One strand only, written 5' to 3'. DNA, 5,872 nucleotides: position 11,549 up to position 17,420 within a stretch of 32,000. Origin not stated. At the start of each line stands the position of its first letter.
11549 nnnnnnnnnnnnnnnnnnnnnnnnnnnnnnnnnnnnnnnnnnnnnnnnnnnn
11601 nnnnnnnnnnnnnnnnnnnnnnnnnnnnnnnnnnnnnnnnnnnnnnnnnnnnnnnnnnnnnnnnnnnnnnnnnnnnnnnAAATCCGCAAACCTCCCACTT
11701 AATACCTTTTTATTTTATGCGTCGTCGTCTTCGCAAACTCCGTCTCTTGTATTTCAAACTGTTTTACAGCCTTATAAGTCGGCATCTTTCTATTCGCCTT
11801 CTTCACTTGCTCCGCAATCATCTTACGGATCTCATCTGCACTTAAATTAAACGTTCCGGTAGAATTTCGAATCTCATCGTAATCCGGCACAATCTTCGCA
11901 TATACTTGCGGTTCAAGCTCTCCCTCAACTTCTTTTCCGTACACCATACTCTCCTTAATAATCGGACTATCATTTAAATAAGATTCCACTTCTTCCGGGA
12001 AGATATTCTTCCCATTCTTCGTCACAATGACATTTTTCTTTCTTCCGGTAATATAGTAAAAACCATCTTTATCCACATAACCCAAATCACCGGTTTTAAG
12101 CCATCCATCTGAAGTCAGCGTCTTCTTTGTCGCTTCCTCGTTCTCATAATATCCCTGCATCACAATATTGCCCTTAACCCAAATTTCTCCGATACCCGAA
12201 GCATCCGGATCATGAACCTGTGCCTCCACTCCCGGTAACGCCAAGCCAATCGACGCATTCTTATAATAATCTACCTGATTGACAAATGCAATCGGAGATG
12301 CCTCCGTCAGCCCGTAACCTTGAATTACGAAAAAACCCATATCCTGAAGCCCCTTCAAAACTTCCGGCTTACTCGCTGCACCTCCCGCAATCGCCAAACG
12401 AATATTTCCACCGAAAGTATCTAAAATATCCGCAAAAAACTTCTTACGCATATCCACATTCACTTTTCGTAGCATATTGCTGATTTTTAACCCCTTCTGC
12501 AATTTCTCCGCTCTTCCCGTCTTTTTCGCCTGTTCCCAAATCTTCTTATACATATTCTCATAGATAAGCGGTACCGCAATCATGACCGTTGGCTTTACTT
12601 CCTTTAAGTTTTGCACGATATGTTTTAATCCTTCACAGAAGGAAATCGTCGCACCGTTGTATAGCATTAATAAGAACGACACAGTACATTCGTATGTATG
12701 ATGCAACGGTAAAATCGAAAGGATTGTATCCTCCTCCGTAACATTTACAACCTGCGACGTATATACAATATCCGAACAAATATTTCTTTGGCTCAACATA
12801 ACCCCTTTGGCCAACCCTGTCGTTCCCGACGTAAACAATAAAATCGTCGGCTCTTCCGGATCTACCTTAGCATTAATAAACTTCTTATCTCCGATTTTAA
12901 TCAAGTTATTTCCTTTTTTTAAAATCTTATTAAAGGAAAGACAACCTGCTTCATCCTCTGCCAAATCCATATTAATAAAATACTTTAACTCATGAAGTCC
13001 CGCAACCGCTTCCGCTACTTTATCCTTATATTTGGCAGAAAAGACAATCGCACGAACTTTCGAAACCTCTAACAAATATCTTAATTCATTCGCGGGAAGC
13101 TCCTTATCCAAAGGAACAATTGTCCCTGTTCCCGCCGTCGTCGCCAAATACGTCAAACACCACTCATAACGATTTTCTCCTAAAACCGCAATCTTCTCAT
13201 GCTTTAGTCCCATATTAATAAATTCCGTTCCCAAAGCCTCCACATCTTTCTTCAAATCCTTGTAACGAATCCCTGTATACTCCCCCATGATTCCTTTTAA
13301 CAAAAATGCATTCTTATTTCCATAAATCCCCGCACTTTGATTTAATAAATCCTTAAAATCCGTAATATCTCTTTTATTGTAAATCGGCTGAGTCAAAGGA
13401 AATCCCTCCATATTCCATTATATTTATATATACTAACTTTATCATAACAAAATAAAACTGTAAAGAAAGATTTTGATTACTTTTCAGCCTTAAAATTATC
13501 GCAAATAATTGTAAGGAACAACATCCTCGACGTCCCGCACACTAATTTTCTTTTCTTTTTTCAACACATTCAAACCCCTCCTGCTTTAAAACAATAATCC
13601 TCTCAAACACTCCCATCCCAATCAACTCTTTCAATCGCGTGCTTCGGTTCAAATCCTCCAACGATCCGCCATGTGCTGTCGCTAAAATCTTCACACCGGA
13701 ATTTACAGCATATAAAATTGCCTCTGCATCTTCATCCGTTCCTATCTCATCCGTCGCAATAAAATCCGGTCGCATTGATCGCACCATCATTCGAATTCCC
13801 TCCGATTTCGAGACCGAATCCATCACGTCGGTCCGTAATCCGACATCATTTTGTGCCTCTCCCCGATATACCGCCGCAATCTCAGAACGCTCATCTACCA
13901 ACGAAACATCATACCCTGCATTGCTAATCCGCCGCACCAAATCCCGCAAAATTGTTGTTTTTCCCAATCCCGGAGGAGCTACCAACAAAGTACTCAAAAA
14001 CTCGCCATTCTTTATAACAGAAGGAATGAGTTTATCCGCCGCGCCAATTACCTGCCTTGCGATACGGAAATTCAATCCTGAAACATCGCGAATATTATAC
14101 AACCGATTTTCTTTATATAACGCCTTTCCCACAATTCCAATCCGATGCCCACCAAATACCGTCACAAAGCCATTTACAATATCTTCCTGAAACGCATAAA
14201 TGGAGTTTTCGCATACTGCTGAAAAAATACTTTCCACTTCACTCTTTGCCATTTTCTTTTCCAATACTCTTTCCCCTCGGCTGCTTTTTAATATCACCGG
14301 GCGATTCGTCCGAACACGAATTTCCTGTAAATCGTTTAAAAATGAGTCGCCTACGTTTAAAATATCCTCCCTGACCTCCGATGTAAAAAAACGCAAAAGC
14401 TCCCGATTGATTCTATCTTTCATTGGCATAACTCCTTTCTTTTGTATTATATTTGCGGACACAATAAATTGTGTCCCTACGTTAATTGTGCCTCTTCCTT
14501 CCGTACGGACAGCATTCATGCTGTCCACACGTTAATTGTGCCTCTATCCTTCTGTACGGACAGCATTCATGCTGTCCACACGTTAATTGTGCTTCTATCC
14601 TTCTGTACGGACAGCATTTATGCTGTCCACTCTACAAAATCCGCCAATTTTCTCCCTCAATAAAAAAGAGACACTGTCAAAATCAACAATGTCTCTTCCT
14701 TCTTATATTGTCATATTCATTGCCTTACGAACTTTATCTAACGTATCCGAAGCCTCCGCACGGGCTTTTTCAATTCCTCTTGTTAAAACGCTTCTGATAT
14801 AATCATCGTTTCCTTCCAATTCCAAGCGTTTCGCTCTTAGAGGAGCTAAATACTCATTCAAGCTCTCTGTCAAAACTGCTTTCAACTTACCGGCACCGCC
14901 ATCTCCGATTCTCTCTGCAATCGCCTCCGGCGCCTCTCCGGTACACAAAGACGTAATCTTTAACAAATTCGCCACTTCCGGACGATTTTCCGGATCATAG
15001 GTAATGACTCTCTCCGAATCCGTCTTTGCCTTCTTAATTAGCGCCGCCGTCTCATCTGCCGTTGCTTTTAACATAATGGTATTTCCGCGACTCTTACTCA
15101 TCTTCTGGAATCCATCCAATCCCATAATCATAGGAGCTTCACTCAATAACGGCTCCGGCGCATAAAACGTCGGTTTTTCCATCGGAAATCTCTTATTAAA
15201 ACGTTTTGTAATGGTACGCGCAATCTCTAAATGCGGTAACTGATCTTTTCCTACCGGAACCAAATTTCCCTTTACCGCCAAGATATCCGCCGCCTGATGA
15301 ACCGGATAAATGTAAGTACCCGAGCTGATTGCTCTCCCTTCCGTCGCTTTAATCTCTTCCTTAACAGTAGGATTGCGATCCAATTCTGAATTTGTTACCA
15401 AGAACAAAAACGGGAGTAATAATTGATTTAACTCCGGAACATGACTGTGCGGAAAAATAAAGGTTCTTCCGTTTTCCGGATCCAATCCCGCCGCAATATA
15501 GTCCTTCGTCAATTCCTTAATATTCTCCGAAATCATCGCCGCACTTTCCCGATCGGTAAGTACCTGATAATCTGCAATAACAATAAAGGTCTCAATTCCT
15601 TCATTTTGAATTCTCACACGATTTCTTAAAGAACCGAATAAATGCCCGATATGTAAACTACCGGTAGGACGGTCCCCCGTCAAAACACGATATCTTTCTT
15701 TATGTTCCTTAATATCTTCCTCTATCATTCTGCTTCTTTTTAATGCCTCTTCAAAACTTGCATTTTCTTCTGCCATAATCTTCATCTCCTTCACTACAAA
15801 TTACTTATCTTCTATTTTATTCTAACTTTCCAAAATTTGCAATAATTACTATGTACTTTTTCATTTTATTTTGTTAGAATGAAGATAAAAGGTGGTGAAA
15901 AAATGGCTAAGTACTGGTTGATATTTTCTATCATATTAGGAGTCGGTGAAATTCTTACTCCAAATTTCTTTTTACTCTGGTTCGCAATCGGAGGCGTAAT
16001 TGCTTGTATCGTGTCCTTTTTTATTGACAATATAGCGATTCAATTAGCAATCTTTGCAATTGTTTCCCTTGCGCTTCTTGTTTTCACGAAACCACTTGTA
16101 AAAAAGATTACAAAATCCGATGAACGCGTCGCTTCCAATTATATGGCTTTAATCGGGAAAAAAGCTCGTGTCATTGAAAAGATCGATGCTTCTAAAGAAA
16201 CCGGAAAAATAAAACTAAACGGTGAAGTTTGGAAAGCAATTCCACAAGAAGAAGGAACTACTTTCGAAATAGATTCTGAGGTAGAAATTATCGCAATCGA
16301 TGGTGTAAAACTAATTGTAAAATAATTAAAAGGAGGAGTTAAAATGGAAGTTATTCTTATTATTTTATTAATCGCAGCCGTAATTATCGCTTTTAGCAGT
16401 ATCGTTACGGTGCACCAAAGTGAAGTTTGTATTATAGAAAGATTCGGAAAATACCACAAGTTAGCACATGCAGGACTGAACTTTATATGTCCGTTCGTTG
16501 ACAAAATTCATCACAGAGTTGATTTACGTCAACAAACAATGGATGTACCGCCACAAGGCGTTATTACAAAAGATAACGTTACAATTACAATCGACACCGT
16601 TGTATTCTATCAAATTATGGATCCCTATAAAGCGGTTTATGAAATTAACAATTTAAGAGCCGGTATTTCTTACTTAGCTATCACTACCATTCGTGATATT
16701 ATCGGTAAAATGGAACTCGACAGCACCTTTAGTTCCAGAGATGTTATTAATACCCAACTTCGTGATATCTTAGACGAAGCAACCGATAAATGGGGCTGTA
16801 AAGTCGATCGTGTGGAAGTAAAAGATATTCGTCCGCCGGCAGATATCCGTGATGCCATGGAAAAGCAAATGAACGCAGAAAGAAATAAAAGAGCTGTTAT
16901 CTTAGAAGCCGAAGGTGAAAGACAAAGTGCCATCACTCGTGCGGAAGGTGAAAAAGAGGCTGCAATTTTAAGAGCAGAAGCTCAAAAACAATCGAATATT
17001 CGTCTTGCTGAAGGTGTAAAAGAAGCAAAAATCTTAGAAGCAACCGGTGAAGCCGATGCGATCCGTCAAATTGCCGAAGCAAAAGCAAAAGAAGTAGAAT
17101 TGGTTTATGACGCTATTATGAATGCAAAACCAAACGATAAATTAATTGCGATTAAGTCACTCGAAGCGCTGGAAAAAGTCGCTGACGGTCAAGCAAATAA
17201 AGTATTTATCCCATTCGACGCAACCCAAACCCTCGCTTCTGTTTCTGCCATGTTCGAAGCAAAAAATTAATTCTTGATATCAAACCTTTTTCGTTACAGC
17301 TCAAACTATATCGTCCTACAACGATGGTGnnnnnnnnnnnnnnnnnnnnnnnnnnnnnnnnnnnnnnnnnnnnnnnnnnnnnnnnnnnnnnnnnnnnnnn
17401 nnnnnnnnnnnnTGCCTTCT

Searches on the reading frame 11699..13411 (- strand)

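Call 28: search_protein_families(library=pfam, proteins=[window:11699-13411:-])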
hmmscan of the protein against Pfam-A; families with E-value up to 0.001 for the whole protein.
window:11699-13411:- (570 aa): 3 families
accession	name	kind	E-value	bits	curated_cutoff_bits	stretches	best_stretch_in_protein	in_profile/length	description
PF00501.34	AMP-binding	-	7e-67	226.3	29.9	1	30-422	8-384/384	AMP-binding enzyme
PF23562.2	AMP-binding_C_3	-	2.3e-05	25.2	20.8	1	460-564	2-100/124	AMP-binding enzyme C-terminal domain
PF13193.12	AMP-binding_C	-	0.00071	20.9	24.5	0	474-566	1-76/76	AMP-binding enzyme C-terminal domain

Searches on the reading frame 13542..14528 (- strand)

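Call 28: search_protein_families(library=pfam, proteins=[window:13542-14528:-])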
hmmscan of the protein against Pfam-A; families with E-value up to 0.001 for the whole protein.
window:13542-14528:- (328 aa): 5 families
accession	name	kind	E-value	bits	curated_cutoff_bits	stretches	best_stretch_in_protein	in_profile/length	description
PF19568.5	Spore_III_AA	-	1.7e-80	270.8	27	1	41-318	4-290/306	Sporulation stage III, protein AA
PF00437.27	T2SSE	-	4.9e-08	32.4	24.9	1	181-302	146-258/370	Type II/IV secretion system protein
PF13604.12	AAA_30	-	4.4e-05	23.7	27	1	180-282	21-120/191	AAA domain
PF20720.3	nSTAND3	-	0.0007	19.8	27.2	0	181-229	21-68/155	Novel STAND NTPase 3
PF03266.21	NTPase_1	-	0.00086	19.6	23.9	0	182-208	4-30/168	NTPase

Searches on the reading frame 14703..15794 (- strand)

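Call 28: search_protein_families(library=pfam, proteins=[window:14703-15794:-])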
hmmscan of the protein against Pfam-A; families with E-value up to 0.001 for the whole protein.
window:14703-15794:- (363 aa): 1 family
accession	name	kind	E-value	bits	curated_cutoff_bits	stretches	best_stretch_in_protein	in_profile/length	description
PF00579.31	tRNA-synt_1b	-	3.9e-54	184.4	21.1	1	32-316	3-291/292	tRNA synthetases class I (W and Y)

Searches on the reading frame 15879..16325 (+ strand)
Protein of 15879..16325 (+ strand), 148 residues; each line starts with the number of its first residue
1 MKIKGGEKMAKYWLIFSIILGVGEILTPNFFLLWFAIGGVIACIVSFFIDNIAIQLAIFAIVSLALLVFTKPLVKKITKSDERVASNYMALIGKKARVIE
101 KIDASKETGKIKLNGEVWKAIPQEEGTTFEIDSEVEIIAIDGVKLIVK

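Call 28: search_protein_families(library=pfam, proteins=[window:15879-16325:+])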
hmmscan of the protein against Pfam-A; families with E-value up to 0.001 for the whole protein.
window:15879-16325:+ (148 aa): 1 family
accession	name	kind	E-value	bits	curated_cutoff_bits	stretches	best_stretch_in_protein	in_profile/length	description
PF01957.25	NfeD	-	4.8e-15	55.9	29.1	1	90-148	3-56/57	NfeD-like C-terminal, partner-binding domain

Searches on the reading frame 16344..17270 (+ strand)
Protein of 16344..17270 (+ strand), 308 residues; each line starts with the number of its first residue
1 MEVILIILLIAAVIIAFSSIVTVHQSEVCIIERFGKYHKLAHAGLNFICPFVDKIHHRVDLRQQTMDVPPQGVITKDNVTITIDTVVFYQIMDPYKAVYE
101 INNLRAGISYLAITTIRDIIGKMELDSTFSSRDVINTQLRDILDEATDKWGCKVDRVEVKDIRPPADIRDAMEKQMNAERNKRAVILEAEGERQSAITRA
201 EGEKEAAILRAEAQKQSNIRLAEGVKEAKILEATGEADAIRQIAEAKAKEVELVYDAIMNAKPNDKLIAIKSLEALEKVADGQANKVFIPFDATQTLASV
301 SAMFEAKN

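Call 12: search_protein_families(library=pfam, proteins=[window:16344-17270:+])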
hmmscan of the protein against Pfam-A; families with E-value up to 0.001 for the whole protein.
window:16344-17270:+ (308 aa): 1 family
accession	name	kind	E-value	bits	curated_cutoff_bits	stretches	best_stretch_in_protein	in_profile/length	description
PF01145.31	Band_7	-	8.6e-46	156.6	23.6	1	22-192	2-175/176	SPFH domain / Band 7 family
